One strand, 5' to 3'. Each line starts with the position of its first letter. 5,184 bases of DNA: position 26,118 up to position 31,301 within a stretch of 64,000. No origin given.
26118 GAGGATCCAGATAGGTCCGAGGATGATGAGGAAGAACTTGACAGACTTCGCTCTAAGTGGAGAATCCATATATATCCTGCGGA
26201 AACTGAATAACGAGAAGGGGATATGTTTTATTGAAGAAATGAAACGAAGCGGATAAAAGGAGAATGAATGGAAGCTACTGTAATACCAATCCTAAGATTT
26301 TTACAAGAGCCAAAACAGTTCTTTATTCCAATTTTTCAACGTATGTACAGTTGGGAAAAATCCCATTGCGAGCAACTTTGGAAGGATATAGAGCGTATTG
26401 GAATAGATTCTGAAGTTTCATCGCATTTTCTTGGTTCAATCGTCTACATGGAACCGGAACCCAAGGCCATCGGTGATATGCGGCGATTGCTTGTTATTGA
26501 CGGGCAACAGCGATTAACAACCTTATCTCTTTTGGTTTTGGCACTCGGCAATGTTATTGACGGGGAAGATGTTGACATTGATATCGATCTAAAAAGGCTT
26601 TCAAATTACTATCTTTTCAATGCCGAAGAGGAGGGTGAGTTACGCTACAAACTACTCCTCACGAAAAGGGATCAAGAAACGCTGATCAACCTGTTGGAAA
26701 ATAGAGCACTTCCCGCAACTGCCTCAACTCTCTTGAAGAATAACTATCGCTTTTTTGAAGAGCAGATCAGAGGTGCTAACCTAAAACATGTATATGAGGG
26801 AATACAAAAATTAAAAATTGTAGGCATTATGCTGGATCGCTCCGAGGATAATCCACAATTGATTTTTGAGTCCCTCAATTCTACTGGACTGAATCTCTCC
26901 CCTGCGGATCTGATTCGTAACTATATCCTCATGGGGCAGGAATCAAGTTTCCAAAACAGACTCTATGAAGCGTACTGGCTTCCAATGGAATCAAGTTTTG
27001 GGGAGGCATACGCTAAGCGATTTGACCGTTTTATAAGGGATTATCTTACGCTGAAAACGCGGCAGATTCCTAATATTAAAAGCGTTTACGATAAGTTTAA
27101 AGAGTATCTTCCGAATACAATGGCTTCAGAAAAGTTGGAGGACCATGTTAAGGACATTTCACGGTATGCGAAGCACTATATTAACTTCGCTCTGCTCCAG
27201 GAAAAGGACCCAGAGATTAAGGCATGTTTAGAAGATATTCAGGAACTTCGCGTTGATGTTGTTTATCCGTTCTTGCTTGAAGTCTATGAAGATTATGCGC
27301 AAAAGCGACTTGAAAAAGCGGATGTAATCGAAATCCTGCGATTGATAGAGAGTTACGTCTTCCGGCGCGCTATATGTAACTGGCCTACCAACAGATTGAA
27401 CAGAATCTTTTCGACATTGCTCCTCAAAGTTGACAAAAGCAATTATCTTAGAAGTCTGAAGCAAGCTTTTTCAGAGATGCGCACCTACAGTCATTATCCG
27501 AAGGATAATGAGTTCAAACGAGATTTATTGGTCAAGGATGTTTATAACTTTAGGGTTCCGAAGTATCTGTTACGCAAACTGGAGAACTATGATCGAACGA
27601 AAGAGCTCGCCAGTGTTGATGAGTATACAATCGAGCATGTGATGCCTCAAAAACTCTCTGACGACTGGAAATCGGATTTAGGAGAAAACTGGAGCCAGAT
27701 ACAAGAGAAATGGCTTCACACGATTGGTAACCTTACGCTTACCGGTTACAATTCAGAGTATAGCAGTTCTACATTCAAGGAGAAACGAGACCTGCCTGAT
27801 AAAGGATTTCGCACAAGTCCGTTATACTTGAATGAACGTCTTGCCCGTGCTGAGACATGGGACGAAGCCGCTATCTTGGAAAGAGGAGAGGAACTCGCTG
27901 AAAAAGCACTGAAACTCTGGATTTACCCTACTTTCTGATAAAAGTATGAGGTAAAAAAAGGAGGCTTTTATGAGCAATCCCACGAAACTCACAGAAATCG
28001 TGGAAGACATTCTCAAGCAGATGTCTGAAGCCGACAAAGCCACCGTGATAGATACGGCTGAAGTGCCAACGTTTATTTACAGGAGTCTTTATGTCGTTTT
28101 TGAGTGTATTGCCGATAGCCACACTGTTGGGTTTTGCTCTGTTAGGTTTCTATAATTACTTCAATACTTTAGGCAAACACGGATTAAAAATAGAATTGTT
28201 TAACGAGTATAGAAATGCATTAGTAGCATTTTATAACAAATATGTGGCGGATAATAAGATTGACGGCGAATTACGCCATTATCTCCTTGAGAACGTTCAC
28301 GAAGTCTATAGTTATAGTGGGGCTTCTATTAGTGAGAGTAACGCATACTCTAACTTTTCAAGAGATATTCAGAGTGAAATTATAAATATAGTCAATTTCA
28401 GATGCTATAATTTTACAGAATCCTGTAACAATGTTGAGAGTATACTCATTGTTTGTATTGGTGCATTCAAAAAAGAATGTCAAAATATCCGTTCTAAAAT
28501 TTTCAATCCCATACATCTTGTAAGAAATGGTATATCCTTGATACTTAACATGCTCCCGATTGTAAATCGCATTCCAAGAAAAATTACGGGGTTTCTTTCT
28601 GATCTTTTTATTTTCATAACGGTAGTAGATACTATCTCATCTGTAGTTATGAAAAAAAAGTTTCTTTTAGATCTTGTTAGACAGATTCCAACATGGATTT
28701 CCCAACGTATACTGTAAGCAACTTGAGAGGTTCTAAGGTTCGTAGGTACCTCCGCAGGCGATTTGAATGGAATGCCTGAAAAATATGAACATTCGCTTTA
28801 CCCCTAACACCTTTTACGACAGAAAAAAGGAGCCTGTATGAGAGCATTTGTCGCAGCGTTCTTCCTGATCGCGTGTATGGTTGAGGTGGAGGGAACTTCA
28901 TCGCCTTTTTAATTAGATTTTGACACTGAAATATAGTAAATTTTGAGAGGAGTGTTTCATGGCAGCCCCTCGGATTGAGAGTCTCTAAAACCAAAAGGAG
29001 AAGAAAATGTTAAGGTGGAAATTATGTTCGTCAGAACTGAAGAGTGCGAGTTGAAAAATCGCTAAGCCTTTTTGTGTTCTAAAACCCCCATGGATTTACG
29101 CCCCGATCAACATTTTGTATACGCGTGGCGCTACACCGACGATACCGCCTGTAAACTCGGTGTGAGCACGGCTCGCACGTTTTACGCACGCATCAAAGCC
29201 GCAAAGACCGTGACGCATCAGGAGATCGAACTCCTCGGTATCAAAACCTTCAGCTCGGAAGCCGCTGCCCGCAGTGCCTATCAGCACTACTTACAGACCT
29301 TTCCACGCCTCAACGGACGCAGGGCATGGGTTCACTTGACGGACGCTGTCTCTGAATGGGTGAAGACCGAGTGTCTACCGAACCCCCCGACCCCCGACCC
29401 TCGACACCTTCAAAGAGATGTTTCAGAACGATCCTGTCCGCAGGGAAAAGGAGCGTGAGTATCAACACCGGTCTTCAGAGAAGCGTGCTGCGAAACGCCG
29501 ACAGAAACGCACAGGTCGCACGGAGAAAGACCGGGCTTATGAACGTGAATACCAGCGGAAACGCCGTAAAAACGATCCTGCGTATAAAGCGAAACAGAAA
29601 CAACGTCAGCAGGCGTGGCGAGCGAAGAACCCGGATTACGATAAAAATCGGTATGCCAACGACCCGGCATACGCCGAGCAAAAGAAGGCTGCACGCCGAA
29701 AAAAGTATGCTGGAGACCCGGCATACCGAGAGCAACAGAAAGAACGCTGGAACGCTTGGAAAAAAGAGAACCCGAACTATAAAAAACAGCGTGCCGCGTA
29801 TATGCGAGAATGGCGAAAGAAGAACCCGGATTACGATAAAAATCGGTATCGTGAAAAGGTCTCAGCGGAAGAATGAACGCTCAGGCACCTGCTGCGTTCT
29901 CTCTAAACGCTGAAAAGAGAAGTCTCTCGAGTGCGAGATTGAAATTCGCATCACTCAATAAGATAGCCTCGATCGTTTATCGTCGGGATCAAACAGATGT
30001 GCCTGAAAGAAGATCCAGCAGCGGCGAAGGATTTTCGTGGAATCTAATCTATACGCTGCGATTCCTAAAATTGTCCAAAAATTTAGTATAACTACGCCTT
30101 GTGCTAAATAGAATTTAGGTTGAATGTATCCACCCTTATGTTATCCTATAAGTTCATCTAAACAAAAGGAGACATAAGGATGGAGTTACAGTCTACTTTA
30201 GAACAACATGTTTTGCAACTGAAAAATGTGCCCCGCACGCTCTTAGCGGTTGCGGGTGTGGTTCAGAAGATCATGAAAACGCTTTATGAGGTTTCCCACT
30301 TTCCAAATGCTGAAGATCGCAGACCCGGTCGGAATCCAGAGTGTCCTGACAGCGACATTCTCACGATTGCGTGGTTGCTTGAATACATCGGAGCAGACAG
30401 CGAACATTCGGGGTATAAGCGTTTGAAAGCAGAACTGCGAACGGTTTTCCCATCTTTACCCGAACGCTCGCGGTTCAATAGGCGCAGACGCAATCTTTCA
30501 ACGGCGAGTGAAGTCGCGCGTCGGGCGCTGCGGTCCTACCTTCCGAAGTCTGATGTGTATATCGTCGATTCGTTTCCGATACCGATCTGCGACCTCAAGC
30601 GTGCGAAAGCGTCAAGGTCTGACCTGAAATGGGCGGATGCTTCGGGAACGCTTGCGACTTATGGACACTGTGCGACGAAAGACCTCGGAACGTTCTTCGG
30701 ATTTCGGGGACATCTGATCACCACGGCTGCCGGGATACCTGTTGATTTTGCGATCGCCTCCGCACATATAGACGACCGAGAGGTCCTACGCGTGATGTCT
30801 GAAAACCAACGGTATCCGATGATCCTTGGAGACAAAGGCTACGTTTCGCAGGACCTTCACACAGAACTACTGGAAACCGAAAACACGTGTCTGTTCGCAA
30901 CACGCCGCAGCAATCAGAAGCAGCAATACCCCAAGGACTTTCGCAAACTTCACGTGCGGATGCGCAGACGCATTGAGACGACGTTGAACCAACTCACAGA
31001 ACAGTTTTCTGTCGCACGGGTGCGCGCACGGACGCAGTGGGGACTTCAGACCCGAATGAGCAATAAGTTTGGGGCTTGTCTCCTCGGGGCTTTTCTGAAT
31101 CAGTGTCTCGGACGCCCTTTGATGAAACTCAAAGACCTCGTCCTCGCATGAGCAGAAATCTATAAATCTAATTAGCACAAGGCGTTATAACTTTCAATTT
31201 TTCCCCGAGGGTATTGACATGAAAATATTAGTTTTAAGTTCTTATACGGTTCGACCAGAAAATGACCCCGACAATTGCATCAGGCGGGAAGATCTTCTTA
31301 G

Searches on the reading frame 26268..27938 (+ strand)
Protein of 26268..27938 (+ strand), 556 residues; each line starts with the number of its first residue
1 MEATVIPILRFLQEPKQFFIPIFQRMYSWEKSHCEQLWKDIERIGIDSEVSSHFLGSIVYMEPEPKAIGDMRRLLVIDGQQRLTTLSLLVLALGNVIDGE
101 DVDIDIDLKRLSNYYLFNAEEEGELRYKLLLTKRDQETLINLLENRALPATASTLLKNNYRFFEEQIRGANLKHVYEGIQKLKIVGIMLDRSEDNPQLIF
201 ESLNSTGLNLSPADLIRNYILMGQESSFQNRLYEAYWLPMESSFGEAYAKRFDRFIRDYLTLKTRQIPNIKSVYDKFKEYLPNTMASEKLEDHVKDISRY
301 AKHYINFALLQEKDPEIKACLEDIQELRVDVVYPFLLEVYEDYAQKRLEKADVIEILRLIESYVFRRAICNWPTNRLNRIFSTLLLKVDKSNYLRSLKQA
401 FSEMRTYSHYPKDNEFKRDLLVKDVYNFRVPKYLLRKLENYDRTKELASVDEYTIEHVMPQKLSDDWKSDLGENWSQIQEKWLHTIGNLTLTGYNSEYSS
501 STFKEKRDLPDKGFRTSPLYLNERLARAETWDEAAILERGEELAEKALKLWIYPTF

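Call 14: search_protein_families(library=pfam, proteins=[window:26268-27938:+], max_evalue=0.001)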
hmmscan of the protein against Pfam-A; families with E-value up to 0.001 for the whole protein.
window:26268-27938:+ (556 aa): 2 families
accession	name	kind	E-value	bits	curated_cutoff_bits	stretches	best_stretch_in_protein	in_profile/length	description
PF03235.19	GmrSD_N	-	5.9e-37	128.2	33.2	1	10-220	3-198/199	GmrSD restriction endonuclease, N-terminal domain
PF07510.16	GmrSD_C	-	9.7e-29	100.5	23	1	410-545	1-137/138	GmrSD restriction endonucleases, C-terminal domain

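Call 53: search_protein_families(library=padloc, proteins=[window:26268-27938:+], max_evalue=0.001)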
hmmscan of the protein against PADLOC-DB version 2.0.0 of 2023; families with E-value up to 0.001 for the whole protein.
window:26268-27938:+ (556 aa): 31 families (the best 25 are shown)
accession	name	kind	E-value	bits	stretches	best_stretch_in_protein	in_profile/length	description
PDLC02693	Orf5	-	2.1e-174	579.5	1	11-551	2-542/543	Orf5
PDLC02702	Orf5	-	1.5e-96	322.4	1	17-553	2-543/543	Orf5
PDLC04157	HEC-06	-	4e-71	238.3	1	15-552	20-556/558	-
PDLC04154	HEC-06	-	8.2e-69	230.7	1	10-551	16-564/569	-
PDLC04155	HEC-06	-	3.6e-67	225.1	1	4-553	8-560/562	-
PDLC02687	Orf5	-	2.4e-58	196.2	1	11-534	11-541/543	Orf5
PDLC02700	Orf5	-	3.1e-51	172.7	1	16-551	10-555/555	Orf5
PDLC02691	Orf5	-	1e-40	137.9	2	131-551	161-579/579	Orf5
PDLC02695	Orf5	-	5.3e-38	128.8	1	2-550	4-600/601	Orf5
PDLC02701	Orf5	-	4.5e-33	112.6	2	13-304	15-331/596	Orf5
PDLC02692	Orf5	-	1.1e-32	111.5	1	16-551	6-556/558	Orf5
PDLC03655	mREase_IV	-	1.3e-31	107.8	3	179-468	215-519/629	Type IV methyl-directed restriction enzyme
PDLC04156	HEC-06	-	1.9e-27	94.1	2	183-548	204-557/562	-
PDLC02690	Orf5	-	6.5e-27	92.6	1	12-551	4-529/531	Orf5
PDLC02696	Orf5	-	1.7e-25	88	3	19-95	2-73/558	Orf5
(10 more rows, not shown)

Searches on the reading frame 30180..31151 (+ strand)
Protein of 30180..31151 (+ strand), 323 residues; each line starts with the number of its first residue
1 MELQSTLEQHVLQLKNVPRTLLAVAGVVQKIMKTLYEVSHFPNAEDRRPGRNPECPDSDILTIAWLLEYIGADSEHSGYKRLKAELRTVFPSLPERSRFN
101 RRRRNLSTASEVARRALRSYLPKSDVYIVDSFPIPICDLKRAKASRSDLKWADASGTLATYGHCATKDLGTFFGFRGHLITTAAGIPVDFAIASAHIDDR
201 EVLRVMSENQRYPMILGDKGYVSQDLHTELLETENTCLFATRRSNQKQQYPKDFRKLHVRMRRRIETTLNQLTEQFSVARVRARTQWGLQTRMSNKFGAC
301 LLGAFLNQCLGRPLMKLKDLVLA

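Call 14: search_protein_families(library=pfam, proteins=[window:30180-31151:+], max_evalue=0.001)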
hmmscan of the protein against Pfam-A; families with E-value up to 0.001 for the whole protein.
window:30180-31151:+ (323 aa): 2 families
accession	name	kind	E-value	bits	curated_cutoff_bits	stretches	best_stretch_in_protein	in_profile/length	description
PF13612.12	DDE_Tnp_1_3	-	3.9e-19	69.6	27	1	124-284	5-153/155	Transposase DDE domain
PF01609.27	DDE_Tnp_1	-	3e-13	50.4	23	1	123-299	3-197/200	Transposase DDE domain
